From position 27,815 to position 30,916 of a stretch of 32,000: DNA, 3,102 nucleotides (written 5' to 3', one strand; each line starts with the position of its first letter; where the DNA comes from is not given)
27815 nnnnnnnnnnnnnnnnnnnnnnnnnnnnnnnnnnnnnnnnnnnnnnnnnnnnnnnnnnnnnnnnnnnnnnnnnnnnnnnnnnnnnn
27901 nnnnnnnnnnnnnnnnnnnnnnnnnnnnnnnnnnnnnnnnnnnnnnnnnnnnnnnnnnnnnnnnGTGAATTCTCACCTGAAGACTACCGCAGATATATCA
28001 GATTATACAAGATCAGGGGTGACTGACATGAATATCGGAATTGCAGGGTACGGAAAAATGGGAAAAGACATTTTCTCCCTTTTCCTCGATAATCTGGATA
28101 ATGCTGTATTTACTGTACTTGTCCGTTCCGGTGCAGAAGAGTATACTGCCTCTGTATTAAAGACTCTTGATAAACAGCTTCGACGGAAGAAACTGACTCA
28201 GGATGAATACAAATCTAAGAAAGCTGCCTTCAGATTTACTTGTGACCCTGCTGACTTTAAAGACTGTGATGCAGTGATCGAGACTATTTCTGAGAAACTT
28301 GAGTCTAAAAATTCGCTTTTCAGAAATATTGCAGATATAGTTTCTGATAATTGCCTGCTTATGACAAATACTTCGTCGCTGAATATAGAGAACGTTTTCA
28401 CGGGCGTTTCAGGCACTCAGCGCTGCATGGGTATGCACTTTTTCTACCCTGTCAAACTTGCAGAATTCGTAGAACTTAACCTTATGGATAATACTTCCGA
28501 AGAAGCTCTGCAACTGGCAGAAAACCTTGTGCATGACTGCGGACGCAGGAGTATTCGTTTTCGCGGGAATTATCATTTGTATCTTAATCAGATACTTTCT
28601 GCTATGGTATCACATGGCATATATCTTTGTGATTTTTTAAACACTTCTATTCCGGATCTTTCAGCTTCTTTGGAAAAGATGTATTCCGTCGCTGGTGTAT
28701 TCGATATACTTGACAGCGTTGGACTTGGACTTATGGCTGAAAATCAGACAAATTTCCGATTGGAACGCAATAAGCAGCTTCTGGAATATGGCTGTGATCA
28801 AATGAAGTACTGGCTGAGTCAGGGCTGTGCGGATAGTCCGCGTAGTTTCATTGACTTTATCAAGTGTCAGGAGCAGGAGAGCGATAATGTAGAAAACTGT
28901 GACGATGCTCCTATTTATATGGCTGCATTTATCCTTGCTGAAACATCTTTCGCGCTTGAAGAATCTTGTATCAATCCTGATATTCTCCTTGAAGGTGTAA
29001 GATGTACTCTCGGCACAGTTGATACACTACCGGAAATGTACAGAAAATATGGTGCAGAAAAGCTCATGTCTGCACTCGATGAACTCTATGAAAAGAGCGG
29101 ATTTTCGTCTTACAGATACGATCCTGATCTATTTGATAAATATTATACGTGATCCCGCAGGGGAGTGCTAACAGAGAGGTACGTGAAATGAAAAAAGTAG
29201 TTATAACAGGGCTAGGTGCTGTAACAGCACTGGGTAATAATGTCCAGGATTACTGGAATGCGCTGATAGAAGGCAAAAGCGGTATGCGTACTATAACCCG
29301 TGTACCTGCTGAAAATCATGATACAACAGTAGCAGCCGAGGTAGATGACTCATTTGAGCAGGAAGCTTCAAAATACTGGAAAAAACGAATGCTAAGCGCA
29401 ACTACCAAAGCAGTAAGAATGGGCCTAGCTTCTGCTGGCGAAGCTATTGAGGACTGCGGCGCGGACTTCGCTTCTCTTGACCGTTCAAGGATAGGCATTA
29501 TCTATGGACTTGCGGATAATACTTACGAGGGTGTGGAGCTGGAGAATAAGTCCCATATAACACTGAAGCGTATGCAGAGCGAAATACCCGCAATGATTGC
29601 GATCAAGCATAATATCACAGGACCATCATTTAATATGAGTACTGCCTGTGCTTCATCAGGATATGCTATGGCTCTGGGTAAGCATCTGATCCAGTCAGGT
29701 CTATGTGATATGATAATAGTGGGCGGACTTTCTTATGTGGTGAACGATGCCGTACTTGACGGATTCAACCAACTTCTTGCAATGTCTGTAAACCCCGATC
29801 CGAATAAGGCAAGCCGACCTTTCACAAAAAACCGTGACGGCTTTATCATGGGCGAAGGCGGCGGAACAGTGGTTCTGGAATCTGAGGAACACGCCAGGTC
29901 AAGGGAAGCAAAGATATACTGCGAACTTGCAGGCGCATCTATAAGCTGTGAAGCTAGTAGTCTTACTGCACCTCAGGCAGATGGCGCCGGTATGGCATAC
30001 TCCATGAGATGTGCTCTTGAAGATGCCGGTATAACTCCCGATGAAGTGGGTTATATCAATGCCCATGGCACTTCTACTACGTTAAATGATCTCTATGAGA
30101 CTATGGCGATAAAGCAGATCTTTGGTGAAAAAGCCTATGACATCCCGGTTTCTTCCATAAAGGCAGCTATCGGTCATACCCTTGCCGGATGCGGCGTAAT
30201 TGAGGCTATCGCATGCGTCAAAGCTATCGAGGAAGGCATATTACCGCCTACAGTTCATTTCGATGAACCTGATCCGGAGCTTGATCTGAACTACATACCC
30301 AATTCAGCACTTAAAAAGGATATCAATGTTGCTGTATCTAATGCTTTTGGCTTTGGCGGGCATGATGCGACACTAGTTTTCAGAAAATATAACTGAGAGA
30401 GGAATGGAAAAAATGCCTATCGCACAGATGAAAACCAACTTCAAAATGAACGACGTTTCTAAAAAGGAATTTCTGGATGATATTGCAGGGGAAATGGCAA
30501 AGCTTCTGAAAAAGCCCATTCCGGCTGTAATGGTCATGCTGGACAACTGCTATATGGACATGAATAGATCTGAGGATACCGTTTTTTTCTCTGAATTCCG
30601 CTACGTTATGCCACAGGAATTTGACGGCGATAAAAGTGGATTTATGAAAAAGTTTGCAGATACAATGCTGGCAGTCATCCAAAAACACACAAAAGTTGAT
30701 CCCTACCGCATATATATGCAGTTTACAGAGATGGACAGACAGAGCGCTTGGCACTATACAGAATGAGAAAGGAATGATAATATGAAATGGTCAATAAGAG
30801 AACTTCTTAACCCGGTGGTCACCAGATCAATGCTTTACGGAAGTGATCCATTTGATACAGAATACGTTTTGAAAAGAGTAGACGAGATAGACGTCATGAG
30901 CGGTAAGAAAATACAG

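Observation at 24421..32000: Orphan FAS/type-II-PKS-like biosynthetic operon that uses beta-oxidation-type (CoA-family) tailoring enzymes, a MIF tautomerase and a Cys hydrolase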

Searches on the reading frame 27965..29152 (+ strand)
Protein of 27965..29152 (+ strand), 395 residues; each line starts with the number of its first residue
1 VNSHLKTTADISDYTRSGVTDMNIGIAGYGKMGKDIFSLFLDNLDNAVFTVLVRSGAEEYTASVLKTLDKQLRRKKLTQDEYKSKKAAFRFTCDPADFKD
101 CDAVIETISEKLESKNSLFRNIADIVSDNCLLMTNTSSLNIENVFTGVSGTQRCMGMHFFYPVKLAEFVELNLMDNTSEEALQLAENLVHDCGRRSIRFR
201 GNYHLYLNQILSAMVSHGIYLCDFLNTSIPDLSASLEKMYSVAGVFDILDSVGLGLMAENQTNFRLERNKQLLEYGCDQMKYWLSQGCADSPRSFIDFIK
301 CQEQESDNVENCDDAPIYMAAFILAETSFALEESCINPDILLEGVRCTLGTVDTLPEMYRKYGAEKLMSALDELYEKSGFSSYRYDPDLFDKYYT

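Call 3: search_protein_families(library=pfam, proteins=[window:27965-29152:+], max_evalue=0.01)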
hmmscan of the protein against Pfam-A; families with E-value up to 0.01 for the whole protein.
window:27965-29152:+ (395 aa): 1 family
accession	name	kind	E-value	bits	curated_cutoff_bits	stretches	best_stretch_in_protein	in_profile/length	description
PF02737.24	3HCDH_N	-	1.2e-33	117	22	1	24-199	2-177/180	3-hydroxyacyl-CoA dehydrogenase, NAD binding domain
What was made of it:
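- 28028..29152 (+): 3-hydroxyacyl-CoA-dehydrogenase-family oxidoreductase (374 aa). Presumed ketoreductase. 3HCDH_N 1e-33 (call 3).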

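Call 4: search_protein_families(library=ncbifam, proteins=[window:27965-29152:+], max_evalue=0.01)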
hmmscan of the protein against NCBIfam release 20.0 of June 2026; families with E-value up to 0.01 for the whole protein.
window:27965-29152:+ (395 aa): 19 families
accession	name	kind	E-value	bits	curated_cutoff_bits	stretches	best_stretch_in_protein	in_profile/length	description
NF006124.0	PRK08268.1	subfamily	1.3e-29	103.6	508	1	22-201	8-187/507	3-hydroxyacyl-CoA dehydrogenase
NF004474.0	PRK05808.1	subfamily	1.8e-28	99.6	408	1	23-221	5-203/283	3-hydroxybutyryl-CoA dehydrogenase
NF005875.0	PRK07819.1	subfamily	4.7e-26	91.8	319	1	23-257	7-244/287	3-hydroxybutyryl-CoA dehydrogenase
TIGR02441.1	fa_ox_alpha_mit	equivalog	7.7e-25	87.1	964.65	1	22-220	336-534/737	fatty acid oxidation complex subunit alpha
NF005715.0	PRK07530.1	equivalog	2.4e-24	86.2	420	1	23-220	6-203/292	3-hydroxybutyryl-CoA dehydrogenase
NF008363.0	PRK11154.1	equivalog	1.3e-23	83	869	1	23-255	311-543/708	fatty acid oxidation complex subunit alpha FadJ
NF006722.0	PRK09260.1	equivalog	2e-21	76.5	429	1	26-205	7-187/289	3-hydroxyacyl-CoA dehydrogenase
TIGR02440.1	FadJ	equivalog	4.9e-21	74.7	968.45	1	54-257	338-540/699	fatty acid oxidation complex subunit alpha FadJ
NF008727.0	PRK11730.1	equivalog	1.9e-19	69.5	870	1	65-213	357-505/717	fatty acid oxidation complex subunit alpha FadB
NF004699.0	PRK06035.1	equivalog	4.6e-19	68.7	500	1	23-233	5-218/294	3-hydroxyacyl-CoA dehydrogenase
TIGR02279.1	PaaC-3OHAcCoADH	equivalog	3.4e-18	65.8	669.4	1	21-199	5-183/503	3-hydroxyacyl-CoA dehydrogenase PaaH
NF052272.1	Staph_FadB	exception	1.6e-15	56.4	999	1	25-192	7-177/752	3-hydroxyacyl-CoA dehydrogenase/crotonase FadB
NF006143.0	PRK08293.1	equivalog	1.8e-15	57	312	1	23-259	6-246/291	3-hydroxyacyl-CoA dehydrogenase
NF042925.1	FHMPC_DH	equivalog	3.6e-15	56.1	500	1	23-217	2-195/304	5-formyl-3-hydroxy-2-methylpyridine 4-carboxylate 5-dehydrogenase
TIGR02437.1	FadB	equivalog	3.9e-13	48.7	933.55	1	63-209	355-501/714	fatty acid oxidation complex subunit alpha FadB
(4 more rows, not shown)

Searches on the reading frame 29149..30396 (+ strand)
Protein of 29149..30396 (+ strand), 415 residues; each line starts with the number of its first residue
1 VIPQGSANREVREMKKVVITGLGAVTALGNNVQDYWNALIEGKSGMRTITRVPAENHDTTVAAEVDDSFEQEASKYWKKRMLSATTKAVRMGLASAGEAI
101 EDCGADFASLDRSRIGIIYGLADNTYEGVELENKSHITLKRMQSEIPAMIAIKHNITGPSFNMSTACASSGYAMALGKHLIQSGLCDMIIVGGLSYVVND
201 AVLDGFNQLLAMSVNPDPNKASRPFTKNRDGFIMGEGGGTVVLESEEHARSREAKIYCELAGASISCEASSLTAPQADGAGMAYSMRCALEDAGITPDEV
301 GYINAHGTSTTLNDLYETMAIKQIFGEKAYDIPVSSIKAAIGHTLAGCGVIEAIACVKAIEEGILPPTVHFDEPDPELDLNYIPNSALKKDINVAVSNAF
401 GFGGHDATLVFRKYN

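Call 3: search_protein_families(library=pfam, proteins=[window:29149-30396:+], max_evalue=0.01)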
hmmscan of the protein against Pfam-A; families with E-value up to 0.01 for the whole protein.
window:29149-30396:+ (415 aa): 4 families
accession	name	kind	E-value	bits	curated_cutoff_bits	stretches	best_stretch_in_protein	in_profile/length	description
PF00109.32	ketoacyl-synt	-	5.1e-48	164.3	20.8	1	15-249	2-252/252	Beta-ketoacyl synthase, N-terminal domain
PF02801.28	Ketoacyl-synt_C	-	2.1e-35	121.7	20.8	1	257-372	1-119/119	Beta-ketoacyl synthase, C-terminal domain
PF08545.16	ACP_syn_III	-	8.4e-05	22.8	24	0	161-191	1-31/80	3-Oxoacyl-[acyl-carrier-protein (ACP)] synthase III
PF00108.29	Thiolase_N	-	0.0013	18.6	26.4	1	149-194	65-112/260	Thiolase, N-terminal domain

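Call 4: search_protein_families(library=ncbifam, proteins=[window:29149-30396:+], max_evalue=0.01)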
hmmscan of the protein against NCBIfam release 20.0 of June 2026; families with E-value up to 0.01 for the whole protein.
window:29149-30396:+ (415 aa): 27 families (the best 25 are shown)
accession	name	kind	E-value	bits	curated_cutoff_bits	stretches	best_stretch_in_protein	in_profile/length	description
TIGR03150.1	fabF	equivalog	1e-123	413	493.75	1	15-412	1-407/407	beta-ketoacyl-ACP synthase II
NF005589.0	PRK07314.1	subfamily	5.4e-120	400.9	387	1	13-414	2-412/413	beta-ketoacyl-ACP synthase II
NF004970.0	PRK06333.1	subfamily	1.9e-102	343.3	525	1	13-415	2-423/424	beta-ketoacyl-ACP synthase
NF006274.0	PRK08439.1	equivalog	1.1e-96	324.2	621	1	14-413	1-405/406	beta-ketoacyl-ACP synthase II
NF005076.0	PRK06501.1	equivalog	3.3e-88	296.4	629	2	141-413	149-422/425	beta-ketoacyl-ACP synthase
NF006434.0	PRK08722.1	equivalog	9.7e-80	268.4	759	1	15-413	4-413/414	beta-ketoacyl-ACP synthase II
NF005916.1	PRK07910.1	equivalog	4.1e-74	250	560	1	11-414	8-418/418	KasA/KasB family beta-ketoacyl-ACP synthase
NF006618.0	PRK09185.1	subfamily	9.4e-74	248.8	407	1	14-413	2-392/394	beta-ketoacyl-ACP synthase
NF006587.0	PRK09116.1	equivalog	2.6e-73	247.1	470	1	14-414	1-407/408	beta-ketoacyl-ACP synthase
NF058662.1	cispenta_AmcF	equivalog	3e-73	246.9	325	1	16-412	1-368/369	cispentacin biosynthesis acyltransferase subunit AmcF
NF005490.0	PRK07103.1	equivalog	1.3e-69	235.2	445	1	13-413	2-412/414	polyketide beta-ketoacyl:acyl carrier protein synthase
NF005935.0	PRK07967.1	equivalog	6.6e-68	229.4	630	1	14-415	1-405/406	beta-ketoacyl-ACP synthase I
NF004618.0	PRK05952.1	equivalog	4.3e-66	223.4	455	1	16-413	3-382/384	beta-ketoacyl-ACP synthase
NF045894.1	PKS_plus_SDR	equivalog_domain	5.2e-45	153.6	1740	1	90-382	92-387/1515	type I polyketide synthase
NF040607.1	mycolic_Pks13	equivalog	8.4e-38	129.5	2100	1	89-414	189-526/1680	polyketide synthase Pks13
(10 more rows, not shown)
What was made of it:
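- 29149..30396 (+): FabF-type ketosynthase with a Cys-His-His triad. The probable true start is 29188. The subfamily model PRK07314 scores 401, above its cut-off of 387 (call 4).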

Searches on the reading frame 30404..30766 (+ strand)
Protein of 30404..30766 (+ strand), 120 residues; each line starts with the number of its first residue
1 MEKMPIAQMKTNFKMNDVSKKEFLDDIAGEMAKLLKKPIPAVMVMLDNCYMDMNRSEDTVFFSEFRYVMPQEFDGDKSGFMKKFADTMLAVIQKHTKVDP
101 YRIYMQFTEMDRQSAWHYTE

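Call 3: search_protein_families(library=pfam, proteins=[window:30404-30766:+], max_evalue=0.01)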
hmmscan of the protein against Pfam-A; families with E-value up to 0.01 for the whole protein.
window:30404-30766:+ (120 aa): 1 family
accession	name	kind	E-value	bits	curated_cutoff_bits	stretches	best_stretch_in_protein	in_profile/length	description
PF01187.23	MIF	-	0.00032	21.4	22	1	5-112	1-103/114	Macrophage migration inhibitory factor (MIF)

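Call 4: search_protein_families(library=ncbifam, proteins=[window:30404-30766:+], max_evalue=0.01)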
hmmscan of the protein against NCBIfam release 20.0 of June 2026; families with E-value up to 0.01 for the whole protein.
window:30404-30766:+ (120 aa): 2 families
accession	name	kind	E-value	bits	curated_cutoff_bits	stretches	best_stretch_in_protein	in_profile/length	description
NF001422.0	PRK00296.1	equivalog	0.0021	18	58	1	77-113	35-71/87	cell division topological specificity factor MinE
NF004710.0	PRK06048.1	equivalog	0.0037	15.8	976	1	29-69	449-488/561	acetolactate synthase large subunit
